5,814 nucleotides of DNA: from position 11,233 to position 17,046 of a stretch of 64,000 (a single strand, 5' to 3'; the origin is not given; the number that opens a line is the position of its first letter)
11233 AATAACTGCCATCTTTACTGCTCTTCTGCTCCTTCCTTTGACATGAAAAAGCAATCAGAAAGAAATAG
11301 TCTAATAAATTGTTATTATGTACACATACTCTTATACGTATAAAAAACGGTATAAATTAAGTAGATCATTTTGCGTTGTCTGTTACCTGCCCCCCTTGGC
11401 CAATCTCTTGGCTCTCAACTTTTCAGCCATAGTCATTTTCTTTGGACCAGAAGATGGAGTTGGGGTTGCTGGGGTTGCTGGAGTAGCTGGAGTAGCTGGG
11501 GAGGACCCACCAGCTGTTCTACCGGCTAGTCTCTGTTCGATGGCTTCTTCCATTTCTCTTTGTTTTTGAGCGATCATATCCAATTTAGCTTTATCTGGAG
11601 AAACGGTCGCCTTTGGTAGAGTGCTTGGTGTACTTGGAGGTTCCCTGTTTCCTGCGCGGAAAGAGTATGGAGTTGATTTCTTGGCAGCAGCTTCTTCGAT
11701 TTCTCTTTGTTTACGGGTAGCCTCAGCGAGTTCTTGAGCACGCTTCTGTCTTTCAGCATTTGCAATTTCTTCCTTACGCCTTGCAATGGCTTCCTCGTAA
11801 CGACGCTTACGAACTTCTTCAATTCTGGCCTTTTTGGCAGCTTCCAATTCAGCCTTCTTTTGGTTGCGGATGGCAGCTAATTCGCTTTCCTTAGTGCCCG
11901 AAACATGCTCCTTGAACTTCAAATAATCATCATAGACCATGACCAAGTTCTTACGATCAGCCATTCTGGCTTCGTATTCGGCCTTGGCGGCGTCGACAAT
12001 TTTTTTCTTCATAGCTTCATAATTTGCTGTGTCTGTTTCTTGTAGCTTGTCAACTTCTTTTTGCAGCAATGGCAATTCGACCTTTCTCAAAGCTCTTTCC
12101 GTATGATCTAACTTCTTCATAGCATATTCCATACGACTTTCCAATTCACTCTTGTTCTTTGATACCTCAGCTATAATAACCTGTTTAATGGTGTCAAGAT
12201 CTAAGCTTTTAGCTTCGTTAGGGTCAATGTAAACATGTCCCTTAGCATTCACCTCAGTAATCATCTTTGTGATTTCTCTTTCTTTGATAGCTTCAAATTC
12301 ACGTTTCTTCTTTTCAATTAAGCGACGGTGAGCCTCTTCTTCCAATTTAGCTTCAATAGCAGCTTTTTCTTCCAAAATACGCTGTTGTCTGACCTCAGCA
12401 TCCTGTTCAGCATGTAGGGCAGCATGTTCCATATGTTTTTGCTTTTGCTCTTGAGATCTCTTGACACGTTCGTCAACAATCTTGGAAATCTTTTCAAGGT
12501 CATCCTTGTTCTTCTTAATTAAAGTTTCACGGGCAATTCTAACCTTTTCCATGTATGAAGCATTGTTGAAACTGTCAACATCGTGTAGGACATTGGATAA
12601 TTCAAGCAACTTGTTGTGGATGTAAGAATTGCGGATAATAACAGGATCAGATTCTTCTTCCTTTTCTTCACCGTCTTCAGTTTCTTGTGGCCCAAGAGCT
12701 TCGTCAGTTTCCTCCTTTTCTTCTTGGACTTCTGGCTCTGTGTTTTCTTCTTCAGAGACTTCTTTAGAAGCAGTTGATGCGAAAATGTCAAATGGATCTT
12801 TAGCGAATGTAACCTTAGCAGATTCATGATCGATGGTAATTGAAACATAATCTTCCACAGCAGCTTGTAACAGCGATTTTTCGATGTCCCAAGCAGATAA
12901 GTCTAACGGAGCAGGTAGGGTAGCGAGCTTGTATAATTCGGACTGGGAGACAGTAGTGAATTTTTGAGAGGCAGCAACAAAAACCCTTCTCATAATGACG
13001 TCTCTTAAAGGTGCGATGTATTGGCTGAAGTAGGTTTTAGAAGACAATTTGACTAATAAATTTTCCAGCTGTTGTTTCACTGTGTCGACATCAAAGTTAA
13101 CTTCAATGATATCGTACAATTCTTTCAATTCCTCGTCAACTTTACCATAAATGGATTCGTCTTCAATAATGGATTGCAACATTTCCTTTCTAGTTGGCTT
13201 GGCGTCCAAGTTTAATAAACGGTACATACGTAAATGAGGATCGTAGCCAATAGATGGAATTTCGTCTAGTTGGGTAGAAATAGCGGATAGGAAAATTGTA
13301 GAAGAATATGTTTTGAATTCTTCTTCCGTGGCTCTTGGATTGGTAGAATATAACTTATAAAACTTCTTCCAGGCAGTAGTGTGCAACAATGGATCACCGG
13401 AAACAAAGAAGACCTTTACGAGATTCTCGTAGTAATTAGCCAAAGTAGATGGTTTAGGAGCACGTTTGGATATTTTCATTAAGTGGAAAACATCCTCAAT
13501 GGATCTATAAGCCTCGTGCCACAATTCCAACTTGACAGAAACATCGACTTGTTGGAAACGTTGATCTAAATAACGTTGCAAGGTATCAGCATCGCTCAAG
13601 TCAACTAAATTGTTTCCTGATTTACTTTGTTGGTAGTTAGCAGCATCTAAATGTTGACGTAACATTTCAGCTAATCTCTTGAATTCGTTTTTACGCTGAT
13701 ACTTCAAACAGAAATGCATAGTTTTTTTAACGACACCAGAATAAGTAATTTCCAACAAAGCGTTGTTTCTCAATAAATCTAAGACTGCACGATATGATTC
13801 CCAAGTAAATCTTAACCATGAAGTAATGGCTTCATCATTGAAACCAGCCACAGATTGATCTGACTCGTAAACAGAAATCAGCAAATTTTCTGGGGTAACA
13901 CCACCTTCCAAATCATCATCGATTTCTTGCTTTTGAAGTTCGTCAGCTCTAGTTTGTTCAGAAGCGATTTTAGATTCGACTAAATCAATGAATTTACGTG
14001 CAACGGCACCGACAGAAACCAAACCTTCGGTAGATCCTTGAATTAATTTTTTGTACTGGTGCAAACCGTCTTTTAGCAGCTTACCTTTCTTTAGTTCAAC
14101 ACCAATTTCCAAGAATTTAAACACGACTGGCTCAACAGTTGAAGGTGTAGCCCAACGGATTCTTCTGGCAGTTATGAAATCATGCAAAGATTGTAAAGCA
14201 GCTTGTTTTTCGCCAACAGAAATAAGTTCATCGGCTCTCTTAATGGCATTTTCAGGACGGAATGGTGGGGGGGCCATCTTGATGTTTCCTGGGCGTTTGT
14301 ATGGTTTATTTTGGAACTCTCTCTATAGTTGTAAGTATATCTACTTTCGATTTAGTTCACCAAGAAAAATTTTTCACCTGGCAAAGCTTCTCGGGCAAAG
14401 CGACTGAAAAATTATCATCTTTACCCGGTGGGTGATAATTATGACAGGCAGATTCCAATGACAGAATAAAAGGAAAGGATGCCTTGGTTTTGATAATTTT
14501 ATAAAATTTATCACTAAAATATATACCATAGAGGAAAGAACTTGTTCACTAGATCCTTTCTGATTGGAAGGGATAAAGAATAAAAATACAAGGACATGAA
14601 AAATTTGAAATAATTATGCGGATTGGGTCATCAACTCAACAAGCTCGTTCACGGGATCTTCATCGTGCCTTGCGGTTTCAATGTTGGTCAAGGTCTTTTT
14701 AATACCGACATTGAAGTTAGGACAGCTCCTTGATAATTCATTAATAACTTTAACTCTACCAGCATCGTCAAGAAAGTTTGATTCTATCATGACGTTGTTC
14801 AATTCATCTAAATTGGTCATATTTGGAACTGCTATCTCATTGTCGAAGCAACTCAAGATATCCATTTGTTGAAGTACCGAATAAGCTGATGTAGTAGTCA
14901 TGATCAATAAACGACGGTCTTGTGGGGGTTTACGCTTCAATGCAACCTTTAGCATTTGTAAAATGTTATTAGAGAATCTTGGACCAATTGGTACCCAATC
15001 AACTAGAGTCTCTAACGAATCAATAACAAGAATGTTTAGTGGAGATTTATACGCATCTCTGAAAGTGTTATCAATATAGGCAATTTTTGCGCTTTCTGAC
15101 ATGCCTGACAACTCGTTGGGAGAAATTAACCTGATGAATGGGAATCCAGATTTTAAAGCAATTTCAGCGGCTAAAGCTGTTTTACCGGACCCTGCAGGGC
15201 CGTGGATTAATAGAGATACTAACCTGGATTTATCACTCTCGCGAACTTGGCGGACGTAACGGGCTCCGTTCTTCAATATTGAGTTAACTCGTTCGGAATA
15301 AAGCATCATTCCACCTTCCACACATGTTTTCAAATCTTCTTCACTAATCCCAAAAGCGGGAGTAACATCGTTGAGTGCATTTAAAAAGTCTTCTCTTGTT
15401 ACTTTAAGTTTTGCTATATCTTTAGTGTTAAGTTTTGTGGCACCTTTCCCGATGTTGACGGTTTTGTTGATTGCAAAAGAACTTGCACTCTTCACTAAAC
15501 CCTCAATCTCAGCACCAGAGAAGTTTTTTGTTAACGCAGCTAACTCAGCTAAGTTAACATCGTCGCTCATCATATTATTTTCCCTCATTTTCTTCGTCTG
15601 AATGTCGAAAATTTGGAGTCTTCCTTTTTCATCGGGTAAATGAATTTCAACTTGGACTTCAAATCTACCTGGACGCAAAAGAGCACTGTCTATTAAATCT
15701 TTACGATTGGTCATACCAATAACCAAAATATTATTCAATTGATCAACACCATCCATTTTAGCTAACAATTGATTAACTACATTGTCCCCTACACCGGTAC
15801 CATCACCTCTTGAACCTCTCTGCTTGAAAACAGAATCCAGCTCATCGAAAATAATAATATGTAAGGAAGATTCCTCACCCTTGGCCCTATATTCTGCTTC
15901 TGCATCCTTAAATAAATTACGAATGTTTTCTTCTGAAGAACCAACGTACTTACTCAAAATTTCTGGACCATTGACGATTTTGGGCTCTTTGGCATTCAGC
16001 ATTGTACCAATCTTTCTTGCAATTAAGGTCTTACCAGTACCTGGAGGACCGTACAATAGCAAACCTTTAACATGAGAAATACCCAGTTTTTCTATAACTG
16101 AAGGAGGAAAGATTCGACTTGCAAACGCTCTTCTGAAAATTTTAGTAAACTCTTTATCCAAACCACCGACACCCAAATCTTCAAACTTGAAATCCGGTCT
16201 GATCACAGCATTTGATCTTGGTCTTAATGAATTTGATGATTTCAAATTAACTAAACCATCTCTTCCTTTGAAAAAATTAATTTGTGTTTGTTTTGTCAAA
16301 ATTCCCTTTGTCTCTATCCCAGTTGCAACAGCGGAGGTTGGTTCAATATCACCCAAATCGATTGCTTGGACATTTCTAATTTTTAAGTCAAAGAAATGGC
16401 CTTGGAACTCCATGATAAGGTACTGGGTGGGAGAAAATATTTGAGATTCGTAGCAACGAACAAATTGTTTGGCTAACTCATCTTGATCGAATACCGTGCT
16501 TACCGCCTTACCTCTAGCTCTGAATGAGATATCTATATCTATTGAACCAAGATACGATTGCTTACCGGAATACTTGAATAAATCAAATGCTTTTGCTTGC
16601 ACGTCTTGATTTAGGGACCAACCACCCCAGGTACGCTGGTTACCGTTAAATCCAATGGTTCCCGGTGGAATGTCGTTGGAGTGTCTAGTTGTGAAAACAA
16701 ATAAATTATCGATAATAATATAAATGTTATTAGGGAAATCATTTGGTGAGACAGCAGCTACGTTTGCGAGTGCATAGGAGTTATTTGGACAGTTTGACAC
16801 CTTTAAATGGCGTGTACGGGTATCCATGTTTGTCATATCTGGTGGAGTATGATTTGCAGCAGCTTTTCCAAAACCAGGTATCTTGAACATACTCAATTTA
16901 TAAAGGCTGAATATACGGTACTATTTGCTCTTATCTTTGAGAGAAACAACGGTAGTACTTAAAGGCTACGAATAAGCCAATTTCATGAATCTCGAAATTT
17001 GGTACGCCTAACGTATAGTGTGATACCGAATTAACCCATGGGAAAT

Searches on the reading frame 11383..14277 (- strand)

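Call 67: search_protein_families(library=pfam, proteins=[window:11383-14277:-], max_evalue=0.00001)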
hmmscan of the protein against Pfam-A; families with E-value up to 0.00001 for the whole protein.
window:11383-14277:- (964 aa): 1 family
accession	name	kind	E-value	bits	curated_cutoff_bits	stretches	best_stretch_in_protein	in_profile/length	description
PF22591.2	eIF3a_PCI_TPR-like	-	5.4e-183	608.8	27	1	9-398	1-389/390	eIF3a, PCI domain, TPR-like region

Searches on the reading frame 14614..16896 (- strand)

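Call 67: search_protein_families(library=pfam, proteins=[window:14614-16896:-], max_evalue=0.00001)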
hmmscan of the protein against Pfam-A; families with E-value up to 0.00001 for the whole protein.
window:14614-16896:- (760 aa): 12 families
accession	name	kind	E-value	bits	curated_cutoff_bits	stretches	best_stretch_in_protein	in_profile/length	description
PF00004.35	AAA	-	4.8e-49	166.6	21.2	2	279-419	1-130/131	ATPase family associated with various cellular activities (AAA)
PF02933.23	CDC48_2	-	2.5e-12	46.7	22.4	1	136-206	2-64/64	Cell division protein 48 (CDC48), domain 2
PF17862.7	AAA_lid_3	-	1.5e-09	37.7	27.2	1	446-479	1-34/45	AAA+ lid domain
PF13191.12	AAA_16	-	1.1e-08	36.2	32.6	0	556-580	21-45/167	AAA ATPase domain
PF02359.24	CDC48_N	-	2e-08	34.7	35.1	1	31-103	2-82/85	Cell division protein 48 (CDC48), N-terminal domain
PF13401.12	AAA_22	-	1.7e-07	32.1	27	0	279-339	8-61/130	AAA domain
PF20720.3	nSTAND3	-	2.9e-07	30.7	27.2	0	562-612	20-75/155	Novel STAND NTPase 3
PF06068.19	TIP49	-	9e-07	28.8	23.8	0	277-327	51-102/347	TIP49 P-loop domain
PF07728.20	AAA_5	-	1e-06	29.2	22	0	279-314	2-37/139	AAA domain (dynein-related subfamily)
PF13671.12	AAA_33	-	1.3e-06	29.2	27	0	563-604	3-42/143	AAA domain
PF01078.27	Mg_chelatase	-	1.6e-06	28.1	20.3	0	278-304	24-50/207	Magnesium chelatase, subunit ChlI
PF24883.2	NPHP3_N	-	6.5e-06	26.9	24.8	0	555-580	20-43/164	Nephrocystin 3, N-terminal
